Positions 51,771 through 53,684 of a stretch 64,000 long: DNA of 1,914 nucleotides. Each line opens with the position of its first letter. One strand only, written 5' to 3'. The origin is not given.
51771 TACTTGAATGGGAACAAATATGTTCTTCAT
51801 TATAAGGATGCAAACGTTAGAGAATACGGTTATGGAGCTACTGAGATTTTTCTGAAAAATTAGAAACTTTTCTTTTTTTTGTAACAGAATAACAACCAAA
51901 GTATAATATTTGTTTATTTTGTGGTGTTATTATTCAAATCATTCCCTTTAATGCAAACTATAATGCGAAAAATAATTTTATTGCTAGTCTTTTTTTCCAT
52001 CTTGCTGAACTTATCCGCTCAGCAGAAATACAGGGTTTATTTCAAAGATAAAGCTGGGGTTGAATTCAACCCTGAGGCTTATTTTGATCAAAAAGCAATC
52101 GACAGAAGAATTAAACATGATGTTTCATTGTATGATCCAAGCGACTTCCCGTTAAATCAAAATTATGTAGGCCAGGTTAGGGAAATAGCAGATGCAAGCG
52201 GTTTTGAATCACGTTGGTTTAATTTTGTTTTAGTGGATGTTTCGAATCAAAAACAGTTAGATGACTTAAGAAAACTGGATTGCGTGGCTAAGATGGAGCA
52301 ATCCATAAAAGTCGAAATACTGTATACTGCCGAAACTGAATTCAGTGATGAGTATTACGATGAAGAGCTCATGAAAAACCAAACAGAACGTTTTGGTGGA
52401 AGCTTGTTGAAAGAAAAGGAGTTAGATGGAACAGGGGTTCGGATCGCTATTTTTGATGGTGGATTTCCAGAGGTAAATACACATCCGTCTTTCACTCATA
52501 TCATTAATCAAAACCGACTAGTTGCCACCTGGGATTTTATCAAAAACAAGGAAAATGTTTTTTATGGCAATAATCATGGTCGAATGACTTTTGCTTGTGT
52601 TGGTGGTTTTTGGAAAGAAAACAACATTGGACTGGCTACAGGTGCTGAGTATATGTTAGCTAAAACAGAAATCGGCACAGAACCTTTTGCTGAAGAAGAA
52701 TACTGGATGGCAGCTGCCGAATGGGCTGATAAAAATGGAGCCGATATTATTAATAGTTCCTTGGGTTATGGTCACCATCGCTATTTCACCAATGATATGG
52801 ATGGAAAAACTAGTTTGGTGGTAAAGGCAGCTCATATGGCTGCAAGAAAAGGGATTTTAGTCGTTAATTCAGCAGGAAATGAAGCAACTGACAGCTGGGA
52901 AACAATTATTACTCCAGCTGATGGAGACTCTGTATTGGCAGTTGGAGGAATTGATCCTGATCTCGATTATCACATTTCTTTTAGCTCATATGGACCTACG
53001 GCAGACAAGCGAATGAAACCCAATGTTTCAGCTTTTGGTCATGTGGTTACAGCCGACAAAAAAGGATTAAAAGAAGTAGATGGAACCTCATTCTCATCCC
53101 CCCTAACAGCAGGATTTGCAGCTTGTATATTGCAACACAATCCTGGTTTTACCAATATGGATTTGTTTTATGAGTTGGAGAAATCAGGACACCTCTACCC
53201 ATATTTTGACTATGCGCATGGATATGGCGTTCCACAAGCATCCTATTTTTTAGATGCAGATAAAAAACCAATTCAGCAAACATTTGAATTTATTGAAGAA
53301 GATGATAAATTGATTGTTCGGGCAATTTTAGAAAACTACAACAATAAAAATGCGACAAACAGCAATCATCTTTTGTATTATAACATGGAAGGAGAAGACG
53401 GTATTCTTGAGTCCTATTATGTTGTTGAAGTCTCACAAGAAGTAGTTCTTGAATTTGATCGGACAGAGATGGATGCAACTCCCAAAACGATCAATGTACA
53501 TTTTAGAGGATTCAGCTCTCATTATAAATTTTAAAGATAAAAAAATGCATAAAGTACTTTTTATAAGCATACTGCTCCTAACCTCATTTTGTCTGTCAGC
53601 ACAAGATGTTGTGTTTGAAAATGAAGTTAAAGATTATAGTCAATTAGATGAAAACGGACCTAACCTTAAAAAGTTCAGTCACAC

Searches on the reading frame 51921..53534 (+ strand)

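Call 47: search_protein_families(library=pfam, proteins=[window:51921-53534:+], max_evalue=0.00001)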
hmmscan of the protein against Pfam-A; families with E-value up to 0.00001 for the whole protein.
window:51921-53534:+ (537 aa): 1 family
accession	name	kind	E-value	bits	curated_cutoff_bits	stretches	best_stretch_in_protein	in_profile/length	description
PF00082.27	Peptidase_S8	-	7.2e-32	111.3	21.8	1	170-435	1-287/288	Subtilase family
